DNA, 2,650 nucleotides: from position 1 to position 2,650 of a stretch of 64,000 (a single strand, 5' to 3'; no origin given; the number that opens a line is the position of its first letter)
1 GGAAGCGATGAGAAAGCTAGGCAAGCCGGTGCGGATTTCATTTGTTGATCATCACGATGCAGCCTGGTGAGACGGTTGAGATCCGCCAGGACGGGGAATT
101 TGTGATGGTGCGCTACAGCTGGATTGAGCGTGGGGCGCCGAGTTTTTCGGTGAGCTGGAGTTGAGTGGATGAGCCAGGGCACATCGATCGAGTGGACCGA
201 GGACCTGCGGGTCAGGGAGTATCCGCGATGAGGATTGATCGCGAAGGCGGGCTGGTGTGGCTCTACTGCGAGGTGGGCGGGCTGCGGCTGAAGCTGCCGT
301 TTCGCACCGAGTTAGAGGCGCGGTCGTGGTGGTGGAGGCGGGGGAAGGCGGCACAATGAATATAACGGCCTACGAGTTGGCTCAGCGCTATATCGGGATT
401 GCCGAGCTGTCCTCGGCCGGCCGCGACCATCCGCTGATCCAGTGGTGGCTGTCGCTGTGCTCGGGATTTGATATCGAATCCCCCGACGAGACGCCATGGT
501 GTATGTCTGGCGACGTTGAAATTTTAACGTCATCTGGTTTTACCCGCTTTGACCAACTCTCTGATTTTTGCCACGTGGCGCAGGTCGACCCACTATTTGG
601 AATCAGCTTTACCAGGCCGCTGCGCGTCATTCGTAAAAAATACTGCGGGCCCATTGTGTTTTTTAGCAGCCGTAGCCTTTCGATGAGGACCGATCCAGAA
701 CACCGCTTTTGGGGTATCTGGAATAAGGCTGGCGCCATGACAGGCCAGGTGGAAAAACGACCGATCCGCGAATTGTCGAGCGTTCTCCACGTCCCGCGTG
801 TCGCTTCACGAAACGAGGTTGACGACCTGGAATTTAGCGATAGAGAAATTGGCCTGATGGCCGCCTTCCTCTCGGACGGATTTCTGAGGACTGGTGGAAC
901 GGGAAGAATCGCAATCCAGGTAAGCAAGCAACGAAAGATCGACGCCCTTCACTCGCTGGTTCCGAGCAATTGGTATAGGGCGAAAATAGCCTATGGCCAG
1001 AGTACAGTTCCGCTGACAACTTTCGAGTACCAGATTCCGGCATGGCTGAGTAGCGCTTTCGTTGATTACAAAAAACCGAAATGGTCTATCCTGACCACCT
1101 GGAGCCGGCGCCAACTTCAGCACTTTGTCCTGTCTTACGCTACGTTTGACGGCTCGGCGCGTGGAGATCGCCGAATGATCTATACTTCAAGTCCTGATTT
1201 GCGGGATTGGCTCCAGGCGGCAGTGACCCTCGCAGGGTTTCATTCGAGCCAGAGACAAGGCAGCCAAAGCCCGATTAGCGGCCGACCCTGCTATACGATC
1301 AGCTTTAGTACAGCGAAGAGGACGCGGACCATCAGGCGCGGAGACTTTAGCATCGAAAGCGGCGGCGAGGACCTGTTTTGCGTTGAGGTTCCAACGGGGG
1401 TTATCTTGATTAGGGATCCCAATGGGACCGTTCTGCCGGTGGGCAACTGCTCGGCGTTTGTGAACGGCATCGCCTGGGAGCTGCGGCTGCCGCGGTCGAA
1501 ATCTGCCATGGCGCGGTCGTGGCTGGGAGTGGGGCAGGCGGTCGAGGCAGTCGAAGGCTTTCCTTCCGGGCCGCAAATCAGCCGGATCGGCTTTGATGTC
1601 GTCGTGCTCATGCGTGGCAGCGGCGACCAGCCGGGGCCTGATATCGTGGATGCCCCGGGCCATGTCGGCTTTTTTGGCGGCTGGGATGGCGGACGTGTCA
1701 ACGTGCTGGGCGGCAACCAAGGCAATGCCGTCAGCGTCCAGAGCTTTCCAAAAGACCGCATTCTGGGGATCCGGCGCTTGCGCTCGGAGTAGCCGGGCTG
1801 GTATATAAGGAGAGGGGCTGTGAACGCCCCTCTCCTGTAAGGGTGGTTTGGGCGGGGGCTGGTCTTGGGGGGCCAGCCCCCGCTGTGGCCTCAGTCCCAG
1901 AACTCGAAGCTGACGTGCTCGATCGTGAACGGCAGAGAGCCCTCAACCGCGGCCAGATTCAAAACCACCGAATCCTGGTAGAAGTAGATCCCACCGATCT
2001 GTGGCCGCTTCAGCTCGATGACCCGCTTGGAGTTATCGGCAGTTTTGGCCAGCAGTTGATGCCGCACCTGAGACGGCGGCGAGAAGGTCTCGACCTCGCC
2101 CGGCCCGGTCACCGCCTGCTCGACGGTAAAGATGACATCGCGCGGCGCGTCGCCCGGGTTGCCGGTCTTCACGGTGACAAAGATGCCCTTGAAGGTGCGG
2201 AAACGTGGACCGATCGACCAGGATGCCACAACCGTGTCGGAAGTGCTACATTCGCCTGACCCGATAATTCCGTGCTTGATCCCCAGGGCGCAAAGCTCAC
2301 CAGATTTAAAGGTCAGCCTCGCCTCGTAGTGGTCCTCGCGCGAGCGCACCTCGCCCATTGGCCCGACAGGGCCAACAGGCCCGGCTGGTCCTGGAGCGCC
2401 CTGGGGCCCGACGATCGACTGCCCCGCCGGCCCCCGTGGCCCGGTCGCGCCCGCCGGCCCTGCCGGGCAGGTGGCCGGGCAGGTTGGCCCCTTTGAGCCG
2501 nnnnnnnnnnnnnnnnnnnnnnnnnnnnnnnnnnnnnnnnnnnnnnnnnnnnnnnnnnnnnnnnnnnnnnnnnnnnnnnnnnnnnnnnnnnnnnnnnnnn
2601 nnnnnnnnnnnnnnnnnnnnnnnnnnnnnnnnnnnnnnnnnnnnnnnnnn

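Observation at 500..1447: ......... intein inserted at the catalytic cysteine of a phage cell-wall peptidase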

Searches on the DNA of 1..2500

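Call 85: search_rna_families(source=window, start=1, end=2500, threshold=evalue, max_evalue=1)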
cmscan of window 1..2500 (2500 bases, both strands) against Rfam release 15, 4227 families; matches with E-value up to 1: 0.
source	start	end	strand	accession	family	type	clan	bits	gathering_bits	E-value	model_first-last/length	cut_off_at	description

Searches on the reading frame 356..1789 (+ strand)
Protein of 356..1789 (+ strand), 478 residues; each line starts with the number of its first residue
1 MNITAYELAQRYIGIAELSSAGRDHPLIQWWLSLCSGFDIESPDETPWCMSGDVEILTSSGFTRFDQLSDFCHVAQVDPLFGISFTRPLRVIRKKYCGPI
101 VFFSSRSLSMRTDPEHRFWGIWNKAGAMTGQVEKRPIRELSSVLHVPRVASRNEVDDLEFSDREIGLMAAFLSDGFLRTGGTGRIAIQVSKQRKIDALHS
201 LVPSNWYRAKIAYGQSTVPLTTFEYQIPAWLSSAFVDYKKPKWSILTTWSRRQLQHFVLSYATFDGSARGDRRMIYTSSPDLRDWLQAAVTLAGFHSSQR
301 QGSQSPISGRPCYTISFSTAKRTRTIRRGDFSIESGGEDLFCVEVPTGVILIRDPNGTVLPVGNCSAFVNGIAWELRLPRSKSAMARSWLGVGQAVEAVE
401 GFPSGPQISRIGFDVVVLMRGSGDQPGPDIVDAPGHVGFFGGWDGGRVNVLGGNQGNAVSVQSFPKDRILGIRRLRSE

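Call 3: search_protein_families(library=pfam, proteins=[window:356-1789:+], max_evalue=1)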
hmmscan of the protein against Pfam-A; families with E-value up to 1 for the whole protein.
window:356-1789:+ (478 aa): 1 family
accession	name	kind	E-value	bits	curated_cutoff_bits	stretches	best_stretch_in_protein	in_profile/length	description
PF05257.22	CHAP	-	0.092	13.7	26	1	361-454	7-81/81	CHAP domain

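Call 4: search_protein_families(library=ncbifam, proteins=[window:356-1789:+], max_evalue=1)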
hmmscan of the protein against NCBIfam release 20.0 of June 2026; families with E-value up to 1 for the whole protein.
window:356-1789:+ (478 aa): 1 family
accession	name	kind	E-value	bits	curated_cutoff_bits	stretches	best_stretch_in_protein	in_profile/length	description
TIGR02594.1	TIGR02594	subfamily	5.1e-12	46.2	70.55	2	365-473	42-131/132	TIGR02594 family protein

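Call 5: search_protein_families(library=phrogs, proteins=[window:356-1789:+], max_evalue=0.1)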
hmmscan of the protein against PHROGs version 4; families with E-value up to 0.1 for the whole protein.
window:356-1789:+ (478 aa): 3 families
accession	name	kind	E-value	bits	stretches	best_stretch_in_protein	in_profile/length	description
phrog_1259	-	tail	1.5e-10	40.5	1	365-473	1032-1127/1179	baseplate hub subunit and tail lysozyme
phrog_32482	-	other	0.00094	18.9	0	49-201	76-233/589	PhoH-like phosphate starvation-inducible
phrog_85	-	DNA, RNA and nucleotide metabolism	0.0019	17.7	1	48-228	88-270/866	thymidylate synthase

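Call 48: search_dna_similar(query=window:356-1789:+, collection=phages, mode=protein, max_evalue=0.001, max_rows=40)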
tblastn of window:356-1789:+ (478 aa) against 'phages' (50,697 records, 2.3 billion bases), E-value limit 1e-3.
Records with a match: 111; places in all: 114; records where one place covers at least 80% of the query: 0.
Best place of each record, by identity: <60% 111.
By first word of the organism name: Mycobacterium 71; Pseudomonas 9; Escherichia 7; Prevotella 6; Tenacibaculum 3; Acinetobacter 3; Roseobacter 3; Proteus 2; Corynebacterium 2; Enterocloster 2; and 3 more.
By host as written in the record: Mycobacterium smegmatis mc2 155 55; Mycobacterium smegmatis mc#155 12; Pseudomonas syringae pv. porri LMG 28495 8; Prevotella sp. 6; Escherichia coli 6; Tenacibaculum maritimum 3; - 2; Mycobacterium sp. 2; and 15 more.
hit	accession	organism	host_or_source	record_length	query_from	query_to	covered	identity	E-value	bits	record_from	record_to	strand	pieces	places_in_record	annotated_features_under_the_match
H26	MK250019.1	Prevotella phage Lak-A2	Prevotella sp.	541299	15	365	73%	23.7%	4e-9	65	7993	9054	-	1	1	record has no annotation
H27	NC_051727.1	Mycobacterium phage Willsammy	Mycobacterium smegmatis mc2 155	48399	36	364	69%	24.9%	2e-7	60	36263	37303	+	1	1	52: DNA methyltransferase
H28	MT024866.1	Mycobacterium phage Willsammy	Mycobacterium smegmatis mc2 155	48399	36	364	69%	24.9%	2e-7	60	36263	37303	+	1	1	52: DNA methylase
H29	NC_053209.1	Mycobacterium phage KilKor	Mycobacterium smegmatis mc2 155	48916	36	364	69%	24.9%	2e-7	60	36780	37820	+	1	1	53: DNA methyltransferase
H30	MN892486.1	Mycobacterium phage KilKor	Mycobacterium smegmatis mc2 155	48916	36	364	69%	24.9%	2e-7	60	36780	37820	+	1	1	53: DNA methylase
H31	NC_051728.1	Mycobacterium phage Megiddo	Mycobacterium smegmatis mc2 155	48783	36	364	69%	24.9%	2e-7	60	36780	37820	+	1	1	53: DNA methyltransferase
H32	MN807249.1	Mycobacterium phage Megiddo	Mycobacterium smegmatis mc2 155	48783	36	364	69%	24.9%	2e-7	60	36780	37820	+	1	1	53: DNA methylase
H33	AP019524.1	Tenacibaculum phage PTm1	Tenacibaculum maritimum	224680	49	382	70%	24.3%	6e-8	61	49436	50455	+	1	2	ribonucleotide-diphosphate reductase subunit beta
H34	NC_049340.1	Tenacibaculum phage PTm1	Tenacibaculum maritimum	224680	49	382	70%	24.3%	6e-8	61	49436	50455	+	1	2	ribonucleoside diphosphate reductase small subunit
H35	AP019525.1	Tenacibaculum phage PTm5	Tenacibaculum maritimum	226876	49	382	70%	24.3%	6e-8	61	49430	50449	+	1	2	ribonucleotide-diphosphate reductase subunit beta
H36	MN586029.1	Mycobacterium phage Hannaconda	Mycobacterium smegmatis mc#155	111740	36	364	69%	24.6%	4e-8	62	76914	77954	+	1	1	142: DNA methylase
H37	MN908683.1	Mycobacterium phage StressBall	Mycobacterium smegmatis mc2 155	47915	36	364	69%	24.6%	1e-7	61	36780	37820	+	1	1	53: DNA methylase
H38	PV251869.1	Mycobacterium phage Gavriela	Mycobacterium smegmatis mc#155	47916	36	364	69%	24.6%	1e-7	61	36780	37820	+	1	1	53: DNA methyltransferase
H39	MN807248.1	Mycobacterium phage Phalm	Mycobacterium smegmatis mc2 155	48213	36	364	69%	24.6%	1e-7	61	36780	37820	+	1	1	53: DNA methylase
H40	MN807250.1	Mycobacterium phage Glaske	Mycobacterium smegmatis mc2 155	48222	36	364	69%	24.6%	1e-7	61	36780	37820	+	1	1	53: DNA methylase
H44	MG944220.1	Mycobacterium phage Ruotula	Mycobacterium smegmatis mc2 155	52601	49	389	71%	23.7%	1e-10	70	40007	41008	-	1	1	57: DNA primase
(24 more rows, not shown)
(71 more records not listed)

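Call 51: get_annotated_region(hit=H27, flank=600)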
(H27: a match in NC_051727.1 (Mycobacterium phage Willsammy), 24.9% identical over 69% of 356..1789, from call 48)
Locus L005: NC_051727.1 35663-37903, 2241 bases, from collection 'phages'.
description: Mycobacterium phage Willsammy, complete genome.
organism: Mycobacterium phage Willsammy (NCBI taxid 2713268)
taxonomy: Viruses; Duplodnaviria; Heunggongvirae; Uroviricota; Caudoviricetes; Pclasvirinae; Fishburnevirus; Fishburnevirus willsammy
host: Mycobacterium smegmatis mc2 155; source: soil; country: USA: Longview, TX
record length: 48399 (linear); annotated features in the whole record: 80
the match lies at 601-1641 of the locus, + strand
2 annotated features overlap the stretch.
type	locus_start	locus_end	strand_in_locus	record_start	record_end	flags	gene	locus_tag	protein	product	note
CDS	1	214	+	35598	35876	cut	51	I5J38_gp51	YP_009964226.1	hypothetical protein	-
CDS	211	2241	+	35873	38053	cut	52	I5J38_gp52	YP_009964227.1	DNA methyltransferase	-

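Call 52: get_annotated_region(hit=H44, flank=600)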
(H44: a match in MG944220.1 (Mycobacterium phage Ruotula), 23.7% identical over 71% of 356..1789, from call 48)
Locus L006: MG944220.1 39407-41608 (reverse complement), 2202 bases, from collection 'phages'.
description: Mycobacterium phage Ruotula, complete genome.
organism: Mycobacterium phage Ruotula (NCBI taxid 2099448)
taxonomy: Viruses; Duplodnaviria; Heunggongvirae; Uroviricota; Caudoviricetes; Fromanvirus
host: Mycobacterium smegmatis mc2 155; source: soil; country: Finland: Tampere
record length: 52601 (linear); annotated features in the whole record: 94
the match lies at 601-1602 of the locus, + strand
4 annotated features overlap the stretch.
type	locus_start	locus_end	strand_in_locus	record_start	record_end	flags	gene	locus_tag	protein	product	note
CDS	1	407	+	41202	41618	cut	58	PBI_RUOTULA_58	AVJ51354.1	DNA primase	-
CDS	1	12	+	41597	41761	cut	59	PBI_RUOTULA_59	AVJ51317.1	hypothetical protein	-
CDS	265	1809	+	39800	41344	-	57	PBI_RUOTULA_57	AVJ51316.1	DNA primase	DNA primase + intein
CDS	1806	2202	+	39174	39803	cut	56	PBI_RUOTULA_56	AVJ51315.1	hypothetical protein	-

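Call 57: get_annotated_region(hit=H26, flank=1500)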
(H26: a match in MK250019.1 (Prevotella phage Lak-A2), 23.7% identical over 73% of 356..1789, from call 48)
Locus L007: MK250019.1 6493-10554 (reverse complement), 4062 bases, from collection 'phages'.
description: MAG: Prevotella phage Lak-A2, complete genome.
organism: Prevotella phage Lak-A2 (NCBI taxid 2491282)
taxonomy: Viruses; Duplodnaviria; Heunggongvirae; Uroviricota; Caudoviricetes
host: Prevotella sp.; source: human feces; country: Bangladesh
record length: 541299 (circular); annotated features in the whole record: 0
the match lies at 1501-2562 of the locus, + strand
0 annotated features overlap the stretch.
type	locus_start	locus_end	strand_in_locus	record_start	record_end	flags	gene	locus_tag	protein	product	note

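Call 87: find_related_loci(query=A5, collection=genome_contigs, flank=3000)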
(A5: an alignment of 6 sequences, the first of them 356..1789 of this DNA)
Query A5 (478 aa) in genome_contigs; peptide patterns used: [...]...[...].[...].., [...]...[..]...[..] (x = any residue, [..] = any of these).
64 stretches matched a pattern, but none encodes a relative of the query by tblastn (E <= 1e-3).

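Call 88: find_related_loci(query=A5, collection=viral_contigs, flank=5000)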
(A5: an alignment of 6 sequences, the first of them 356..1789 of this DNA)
Query A5 (478 aa) in viral_contigs; peptide patterns used: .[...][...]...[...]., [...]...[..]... (x = any residue, [..] = any of these).
66 stretches matched a pattern; 4 encode a relative of the query (tblastn E <= 1e-3); 4 distinct loci.
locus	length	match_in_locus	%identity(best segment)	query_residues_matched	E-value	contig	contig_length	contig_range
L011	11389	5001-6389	53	1-475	1e-149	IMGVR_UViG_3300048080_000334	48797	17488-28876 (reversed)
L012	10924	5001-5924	34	47-365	2e-48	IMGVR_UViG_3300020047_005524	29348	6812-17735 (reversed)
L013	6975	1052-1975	34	47-365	2e-48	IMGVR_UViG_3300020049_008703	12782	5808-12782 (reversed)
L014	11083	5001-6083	31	9-376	3e-47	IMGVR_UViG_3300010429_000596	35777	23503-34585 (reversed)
